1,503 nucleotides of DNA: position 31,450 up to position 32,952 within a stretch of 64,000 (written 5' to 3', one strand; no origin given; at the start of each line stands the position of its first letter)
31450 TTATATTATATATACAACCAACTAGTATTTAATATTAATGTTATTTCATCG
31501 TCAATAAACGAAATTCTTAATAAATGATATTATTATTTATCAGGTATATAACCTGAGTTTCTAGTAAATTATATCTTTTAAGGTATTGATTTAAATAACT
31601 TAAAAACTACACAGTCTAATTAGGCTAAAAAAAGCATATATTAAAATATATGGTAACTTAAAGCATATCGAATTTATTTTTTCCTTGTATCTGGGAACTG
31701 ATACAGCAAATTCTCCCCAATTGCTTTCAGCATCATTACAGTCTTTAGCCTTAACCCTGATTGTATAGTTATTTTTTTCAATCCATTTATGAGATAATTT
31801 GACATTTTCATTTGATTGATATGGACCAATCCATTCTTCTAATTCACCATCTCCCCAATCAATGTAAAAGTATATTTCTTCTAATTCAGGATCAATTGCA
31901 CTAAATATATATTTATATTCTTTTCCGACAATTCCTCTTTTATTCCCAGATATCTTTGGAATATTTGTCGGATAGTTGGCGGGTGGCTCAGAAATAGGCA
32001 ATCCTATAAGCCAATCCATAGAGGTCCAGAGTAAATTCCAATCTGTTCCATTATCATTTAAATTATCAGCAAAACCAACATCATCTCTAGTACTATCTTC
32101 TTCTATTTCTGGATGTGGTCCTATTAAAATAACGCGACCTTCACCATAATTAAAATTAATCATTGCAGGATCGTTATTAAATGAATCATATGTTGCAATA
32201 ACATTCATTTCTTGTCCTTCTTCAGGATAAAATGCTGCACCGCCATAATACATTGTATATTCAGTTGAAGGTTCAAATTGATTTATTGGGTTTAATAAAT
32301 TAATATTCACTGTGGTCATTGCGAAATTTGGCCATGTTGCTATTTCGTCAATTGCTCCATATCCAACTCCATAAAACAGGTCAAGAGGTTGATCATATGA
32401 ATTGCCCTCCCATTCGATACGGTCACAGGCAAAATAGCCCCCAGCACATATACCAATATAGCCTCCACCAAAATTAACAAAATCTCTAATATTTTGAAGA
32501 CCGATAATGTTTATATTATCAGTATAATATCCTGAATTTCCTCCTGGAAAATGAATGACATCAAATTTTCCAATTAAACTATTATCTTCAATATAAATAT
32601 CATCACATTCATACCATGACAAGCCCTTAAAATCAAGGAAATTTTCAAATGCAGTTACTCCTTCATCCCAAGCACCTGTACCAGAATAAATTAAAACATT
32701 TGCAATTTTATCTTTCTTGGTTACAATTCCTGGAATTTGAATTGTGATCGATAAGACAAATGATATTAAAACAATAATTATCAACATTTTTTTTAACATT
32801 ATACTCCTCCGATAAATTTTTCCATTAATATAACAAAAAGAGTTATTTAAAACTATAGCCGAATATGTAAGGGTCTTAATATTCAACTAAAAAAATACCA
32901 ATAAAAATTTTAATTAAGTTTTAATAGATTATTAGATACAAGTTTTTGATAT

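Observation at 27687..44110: Shared C-terminal 'IPRxK + amphipathic/hydrophobic tail' motif: a candidate undescribed protein-sorting signal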

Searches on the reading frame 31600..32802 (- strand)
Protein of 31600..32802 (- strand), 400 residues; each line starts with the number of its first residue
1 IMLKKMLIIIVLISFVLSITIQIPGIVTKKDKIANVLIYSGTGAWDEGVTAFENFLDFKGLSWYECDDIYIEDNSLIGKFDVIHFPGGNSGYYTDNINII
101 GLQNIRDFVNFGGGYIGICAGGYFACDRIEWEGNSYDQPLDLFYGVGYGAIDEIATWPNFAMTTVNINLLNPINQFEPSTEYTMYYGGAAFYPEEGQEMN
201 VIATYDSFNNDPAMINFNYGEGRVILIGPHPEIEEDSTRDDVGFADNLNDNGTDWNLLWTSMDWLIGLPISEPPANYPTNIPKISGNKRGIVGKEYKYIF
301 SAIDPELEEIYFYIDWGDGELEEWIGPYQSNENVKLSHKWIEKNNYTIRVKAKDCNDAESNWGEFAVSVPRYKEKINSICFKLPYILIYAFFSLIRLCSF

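Call 5: search_protein_families(library=pfam, proteins=[window:31600-32802:-], max_evalue=0.01)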
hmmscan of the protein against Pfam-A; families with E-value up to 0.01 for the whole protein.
window:31600-32802:- (400 aa): 1 family
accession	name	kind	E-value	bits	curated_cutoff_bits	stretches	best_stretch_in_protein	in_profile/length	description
PF09825.15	BPL_N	-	2.7e-26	92.6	24.2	1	35-238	2-226/283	Biotin-protein ligase, N terminal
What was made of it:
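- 31600..32802 (-): GATase-like / BPL_N-domain secreted protein gene. Pfam BPL_N at 2.7e-26 (call 5).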

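Call 6: search_protein_families(library=ncbifam, proteins=[window:31600-32802:-], max_evalue=0.1)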
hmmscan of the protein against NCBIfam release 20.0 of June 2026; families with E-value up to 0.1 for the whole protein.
window:31600-32802:- (400 aa): 2 families
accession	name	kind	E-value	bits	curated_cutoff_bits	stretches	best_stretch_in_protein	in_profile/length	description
NF058578.1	CPR_pilus_PamR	equivalog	0.0025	16.7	300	1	314-357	185-227/297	pilus system RbmA-like protein PamR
NF010608.0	PRK14004.1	equivalog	0.05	13.3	216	1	58-121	16-81/210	imidazole glycerol phosphate synthase subunit HisH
